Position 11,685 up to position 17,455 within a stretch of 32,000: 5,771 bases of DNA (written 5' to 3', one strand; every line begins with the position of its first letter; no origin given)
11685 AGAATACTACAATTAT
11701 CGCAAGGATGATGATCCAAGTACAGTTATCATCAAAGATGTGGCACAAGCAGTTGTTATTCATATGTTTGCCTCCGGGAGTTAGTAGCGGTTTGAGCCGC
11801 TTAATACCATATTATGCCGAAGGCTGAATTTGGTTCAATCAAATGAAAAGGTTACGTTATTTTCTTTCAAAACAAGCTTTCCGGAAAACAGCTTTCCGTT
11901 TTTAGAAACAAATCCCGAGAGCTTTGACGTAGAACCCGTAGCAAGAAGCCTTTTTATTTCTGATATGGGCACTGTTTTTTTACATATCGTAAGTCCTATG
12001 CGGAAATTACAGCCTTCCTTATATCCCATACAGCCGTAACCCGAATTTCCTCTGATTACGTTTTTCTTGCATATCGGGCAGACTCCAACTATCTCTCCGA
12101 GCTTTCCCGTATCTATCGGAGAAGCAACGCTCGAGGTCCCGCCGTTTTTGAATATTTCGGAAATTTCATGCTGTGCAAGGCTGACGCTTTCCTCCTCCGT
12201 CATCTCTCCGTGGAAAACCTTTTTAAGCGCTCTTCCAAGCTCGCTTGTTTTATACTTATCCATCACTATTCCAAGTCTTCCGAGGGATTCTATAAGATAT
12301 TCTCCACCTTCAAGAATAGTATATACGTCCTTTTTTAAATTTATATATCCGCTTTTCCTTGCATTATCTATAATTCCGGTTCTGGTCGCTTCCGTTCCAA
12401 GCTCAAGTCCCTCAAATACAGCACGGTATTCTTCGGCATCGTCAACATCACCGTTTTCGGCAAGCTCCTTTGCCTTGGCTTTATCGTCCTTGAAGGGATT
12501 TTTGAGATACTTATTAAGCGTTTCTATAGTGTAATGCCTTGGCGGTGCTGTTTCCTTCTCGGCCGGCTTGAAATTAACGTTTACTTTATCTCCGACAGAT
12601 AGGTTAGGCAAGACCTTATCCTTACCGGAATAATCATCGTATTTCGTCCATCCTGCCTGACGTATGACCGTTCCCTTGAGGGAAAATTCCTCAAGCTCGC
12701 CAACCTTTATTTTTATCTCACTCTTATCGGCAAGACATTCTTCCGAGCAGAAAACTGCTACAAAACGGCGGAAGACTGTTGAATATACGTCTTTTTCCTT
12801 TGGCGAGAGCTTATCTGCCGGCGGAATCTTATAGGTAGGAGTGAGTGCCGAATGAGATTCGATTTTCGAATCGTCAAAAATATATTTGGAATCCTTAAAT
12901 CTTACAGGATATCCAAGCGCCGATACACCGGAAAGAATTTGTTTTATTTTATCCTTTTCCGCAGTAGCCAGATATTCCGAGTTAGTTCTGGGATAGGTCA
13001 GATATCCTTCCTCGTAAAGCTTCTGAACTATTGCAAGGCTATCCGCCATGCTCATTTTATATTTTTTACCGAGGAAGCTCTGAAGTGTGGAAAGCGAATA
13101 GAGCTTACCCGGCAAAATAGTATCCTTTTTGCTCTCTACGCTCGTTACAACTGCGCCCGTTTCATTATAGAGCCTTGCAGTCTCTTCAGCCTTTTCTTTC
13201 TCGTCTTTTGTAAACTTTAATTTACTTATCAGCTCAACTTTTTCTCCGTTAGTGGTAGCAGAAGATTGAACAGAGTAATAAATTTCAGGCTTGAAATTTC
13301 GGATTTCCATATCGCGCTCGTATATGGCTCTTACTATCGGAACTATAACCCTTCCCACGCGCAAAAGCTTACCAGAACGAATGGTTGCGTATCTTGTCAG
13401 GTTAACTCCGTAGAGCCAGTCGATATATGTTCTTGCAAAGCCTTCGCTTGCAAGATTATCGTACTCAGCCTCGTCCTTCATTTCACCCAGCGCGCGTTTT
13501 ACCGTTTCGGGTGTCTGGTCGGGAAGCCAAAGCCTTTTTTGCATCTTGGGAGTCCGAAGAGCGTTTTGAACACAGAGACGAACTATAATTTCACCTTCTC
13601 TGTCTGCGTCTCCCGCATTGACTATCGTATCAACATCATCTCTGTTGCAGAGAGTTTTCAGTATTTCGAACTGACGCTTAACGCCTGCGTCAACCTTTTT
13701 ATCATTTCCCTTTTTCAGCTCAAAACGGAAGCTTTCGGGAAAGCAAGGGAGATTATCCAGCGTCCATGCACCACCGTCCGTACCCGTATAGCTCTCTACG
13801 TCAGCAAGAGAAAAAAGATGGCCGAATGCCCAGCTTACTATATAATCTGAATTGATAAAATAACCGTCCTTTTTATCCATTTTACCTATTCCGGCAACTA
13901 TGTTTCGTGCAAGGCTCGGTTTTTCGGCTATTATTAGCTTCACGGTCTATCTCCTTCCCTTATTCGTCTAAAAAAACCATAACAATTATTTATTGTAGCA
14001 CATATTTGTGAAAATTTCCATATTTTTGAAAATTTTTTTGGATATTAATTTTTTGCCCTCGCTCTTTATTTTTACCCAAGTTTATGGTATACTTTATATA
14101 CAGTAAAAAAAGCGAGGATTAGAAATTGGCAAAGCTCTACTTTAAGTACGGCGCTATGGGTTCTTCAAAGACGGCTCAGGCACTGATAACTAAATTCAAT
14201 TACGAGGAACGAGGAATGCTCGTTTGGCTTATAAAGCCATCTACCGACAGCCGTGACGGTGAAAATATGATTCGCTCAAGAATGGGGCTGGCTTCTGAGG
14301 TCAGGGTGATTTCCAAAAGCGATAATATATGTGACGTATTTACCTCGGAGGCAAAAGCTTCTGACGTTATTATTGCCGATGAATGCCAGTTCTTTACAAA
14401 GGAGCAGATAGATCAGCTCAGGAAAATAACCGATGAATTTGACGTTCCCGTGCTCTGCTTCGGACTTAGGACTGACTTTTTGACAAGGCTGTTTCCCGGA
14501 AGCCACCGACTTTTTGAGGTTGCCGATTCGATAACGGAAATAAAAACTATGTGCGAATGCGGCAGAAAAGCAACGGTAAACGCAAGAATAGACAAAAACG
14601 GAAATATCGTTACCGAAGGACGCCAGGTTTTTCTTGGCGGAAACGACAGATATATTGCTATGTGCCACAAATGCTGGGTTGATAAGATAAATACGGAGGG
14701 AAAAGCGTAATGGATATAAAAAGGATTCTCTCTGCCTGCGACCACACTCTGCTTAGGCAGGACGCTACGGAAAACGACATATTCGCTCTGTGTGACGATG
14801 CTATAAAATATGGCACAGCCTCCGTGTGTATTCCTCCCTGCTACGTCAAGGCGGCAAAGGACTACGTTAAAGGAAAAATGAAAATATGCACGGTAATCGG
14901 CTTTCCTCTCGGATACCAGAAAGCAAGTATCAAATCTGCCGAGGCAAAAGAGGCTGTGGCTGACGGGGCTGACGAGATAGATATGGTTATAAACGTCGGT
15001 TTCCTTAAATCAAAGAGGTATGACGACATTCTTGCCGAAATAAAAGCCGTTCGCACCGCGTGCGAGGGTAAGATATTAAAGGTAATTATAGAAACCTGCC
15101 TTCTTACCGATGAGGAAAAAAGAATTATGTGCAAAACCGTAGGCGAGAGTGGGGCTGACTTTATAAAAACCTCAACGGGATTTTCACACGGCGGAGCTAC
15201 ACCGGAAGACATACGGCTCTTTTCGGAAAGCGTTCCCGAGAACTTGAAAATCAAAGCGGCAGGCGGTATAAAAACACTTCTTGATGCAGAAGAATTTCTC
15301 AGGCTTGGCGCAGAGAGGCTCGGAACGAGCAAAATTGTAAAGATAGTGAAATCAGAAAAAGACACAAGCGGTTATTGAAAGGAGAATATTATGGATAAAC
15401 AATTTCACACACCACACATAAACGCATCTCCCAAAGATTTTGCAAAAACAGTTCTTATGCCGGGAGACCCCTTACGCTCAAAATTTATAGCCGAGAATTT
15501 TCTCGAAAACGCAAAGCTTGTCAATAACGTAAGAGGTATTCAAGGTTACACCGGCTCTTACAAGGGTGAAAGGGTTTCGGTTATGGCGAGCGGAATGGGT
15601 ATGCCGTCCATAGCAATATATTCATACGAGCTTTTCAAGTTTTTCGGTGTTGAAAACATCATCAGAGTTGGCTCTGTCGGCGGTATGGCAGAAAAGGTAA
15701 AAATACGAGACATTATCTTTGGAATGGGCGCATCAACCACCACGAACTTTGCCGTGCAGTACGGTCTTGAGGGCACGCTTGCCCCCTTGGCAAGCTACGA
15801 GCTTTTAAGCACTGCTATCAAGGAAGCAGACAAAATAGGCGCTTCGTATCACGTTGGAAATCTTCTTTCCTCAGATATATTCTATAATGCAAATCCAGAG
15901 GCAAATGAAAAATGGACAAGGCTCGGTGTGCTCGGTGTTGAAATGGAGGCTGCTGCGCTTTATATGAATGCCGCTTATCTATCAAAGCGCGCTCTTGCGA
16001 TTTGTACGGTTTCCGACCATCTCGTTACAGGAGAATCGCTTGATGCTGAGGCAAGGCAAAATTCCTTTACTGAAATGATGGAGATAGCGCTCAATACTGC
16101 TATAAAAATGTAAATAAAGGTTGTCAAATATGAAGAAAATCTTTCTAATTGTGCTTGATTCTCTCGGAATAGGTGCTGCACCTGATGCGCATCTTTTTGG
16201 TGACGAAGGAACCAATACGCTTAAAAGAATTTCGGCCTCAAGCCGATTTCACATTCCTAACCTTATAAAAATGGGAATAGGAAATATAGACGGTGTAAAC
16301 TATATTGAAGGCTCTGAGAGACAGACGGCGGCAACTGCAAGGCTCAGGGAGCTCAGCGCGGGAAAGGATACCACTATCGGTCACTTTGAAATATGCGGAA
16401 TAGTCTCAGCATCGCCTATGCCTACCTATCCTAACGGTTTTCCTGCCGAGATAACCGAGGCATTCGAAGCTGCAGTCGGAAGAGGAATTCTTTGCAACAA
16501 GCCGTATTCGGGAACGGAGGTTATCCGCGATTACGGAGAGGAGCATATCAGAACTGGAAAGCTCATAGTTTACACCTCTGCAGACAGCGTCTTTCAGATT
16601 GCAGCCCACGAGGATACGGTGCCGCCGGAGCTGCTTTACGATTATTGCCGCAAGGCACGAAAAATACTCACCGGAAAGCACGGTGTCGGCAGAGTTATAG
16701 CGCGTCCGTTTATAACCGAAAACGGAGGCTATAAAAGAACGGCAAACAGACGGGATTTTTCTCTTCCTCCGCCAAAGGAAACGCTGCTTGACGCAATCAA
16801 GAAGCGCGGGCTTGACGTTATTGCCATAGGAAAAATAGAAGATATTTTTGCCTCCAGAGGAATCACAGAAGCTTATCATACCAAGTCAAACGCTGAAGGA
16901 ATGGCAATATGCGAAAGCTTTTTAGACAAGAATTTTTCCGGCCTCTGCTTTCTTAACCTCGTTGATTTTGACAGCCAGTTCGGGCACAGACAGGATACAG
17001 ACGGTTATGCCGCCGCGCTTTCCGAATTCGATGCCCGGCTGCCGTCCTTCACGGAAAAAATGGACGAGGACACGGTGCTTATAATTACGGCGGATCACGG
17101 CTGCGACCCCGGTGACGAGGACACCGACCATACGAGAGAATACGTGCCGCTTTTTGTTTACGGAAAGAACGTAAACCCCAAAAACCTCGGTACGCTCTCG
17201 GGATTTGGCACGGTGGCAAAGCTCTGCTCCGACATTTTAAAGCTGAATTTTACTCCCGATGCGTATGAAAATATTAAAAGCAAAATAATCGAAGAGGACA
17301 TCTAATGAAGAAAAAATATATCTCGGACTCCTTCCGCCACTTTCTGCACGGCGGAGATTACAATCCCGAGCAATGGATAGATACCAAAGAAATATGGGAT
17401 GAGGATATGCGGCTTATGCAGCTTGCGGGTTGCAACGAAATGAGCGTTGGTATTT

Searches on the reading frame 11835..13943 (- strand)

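Call 9: search_protein_families(library=pfam, proteins=[window:11835-13943:-], max_evalue=0.001)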
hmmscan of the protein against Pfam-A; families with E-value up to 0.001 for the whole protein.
window:11835-13943:- (702 aa): 3 families
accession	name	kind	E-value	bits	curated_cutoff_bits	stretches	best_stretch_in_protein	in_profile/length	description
PF01131.25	Topoisom_bac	-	7.6e-82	275.9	35.1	1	160-586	2-409/411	DNA topoisomerase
PF13342.12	Toprim_Crpt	-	4.9e-18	65.3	32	1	644-702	1-60/60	C-terminal repeat of topoisomerase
PF01751.28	Toprim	-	5.6e-08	33.3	23.1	1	2-129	1-81/96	Toprim domain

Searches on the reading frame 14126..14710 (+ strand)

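Call 9: search_protein_families(library=pfam, proteins=[window:14126-14710:+], max_evalue=0.001)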
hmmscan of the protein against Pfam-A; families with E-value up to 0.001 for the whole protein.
window:14126-14710:+ (194 aa): 1 family
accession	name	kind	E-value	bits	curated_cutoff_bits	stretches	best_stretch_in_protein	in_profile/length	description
PF00265.24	TK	-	1.7e-39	135.9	20.6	1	3-184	2-176/176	Thymidine kinase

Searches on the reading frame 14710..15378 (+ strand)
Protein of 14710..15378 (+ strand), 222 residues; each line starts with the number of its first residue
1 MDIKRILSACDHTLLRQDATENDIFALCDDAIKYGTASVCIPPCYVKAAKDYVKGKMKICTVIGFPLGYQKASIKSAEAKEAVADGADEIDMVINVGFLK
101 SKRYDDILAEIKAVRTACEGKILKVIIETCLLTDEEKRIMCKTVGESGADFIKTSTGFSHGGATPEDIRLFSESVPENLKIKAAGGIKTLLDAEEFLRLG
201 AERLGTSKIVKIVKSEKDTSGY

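Call 9: search_protein_families(library=pfam, proteins=[window:14710-15378:+], max_evalue=0.001)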
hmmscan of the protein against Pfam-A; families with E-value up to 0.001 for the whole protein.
window:14710-15378:+ (222 aa): 1 family
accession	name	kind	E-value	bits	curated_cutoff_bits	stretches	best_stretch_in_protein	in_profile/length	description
PF01791.15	DeoC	-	2.8e-22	79.9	23.8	1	7-198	3-206/229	DeoC/LacD family aldolase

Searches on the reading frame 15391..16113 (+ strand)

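Call 9: search_protein_families(library=pfam, proteins=[window:15391-16113:+], max_evalue=0.001)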
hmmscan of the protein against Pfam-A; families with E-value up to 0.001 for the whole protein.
window:15391-16113:+ (240 aa): 1 family
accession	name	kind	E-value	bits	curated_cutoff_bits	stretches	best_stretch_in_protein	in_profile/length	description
PF01048.26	PNP_UDP_1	-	3.7e-38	131.7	25.1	1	20-237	2-224/233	Phosphorylase superfamily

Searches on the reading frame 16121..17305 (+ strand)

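Call 9: search_protein_families(library=pfam, proteins=[window:16121-17305:+], max_evalue=0.001)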
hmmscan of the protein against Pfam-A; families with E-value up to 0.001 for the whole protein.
window:16121-17305:+ (394 aa): 3 families
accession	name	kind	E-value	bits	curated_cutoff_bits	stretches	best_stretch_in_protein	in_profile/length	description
PF01676.23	Metalloenzyme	-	1.3e-34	120.3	24.3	1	5-374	1-249/252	Metalloenzyme superfamily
PF00884.28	Sulfatase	-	6.6e-06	26.1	25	1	285-374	200-297/301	Sulfatase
PF01663.27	Phosphodiest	-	0.00072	19.7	23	0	286-343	172-237/342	Type I phosphodiesterase / nucleotide pyrophosphatase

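Call 33: search_protein_families(library=ncbifam, proteins=[window:16121-17302:+], max_evalue=0.01)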
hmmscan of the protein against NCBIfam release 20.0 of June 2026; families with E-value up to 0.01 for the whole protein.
window:16121-17302:+ (394 aa): 5 families
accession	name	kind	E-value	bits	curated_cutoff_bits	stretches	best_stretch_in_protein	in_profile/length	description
NF003766.0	PRK05362.1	equivalog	1.7e-149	497.9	256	1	3-376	2-383/396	phosphopentomutase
TIGR01696.1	deoB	equivalog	5e-132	440.3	341.2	1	7-370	2-368/381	phosphopentomutase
NF009049.0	PRK12383.1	equivalog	1.8e-39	135.9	254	2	224-376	238-389/408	phosphopentomutase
TIGR00306.2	apgM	subfamily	8.9e-08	31.5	320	1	243-355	263-375/403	2,3-bisphosphoglycerate-independent phosphoglycerate mutase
NF003104.0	PRK04024.1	equivalog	1.9e-07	30.2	489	1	241-355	265-374/412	2,3-bisphosphoglycerate-independent phosphoglycerate mutase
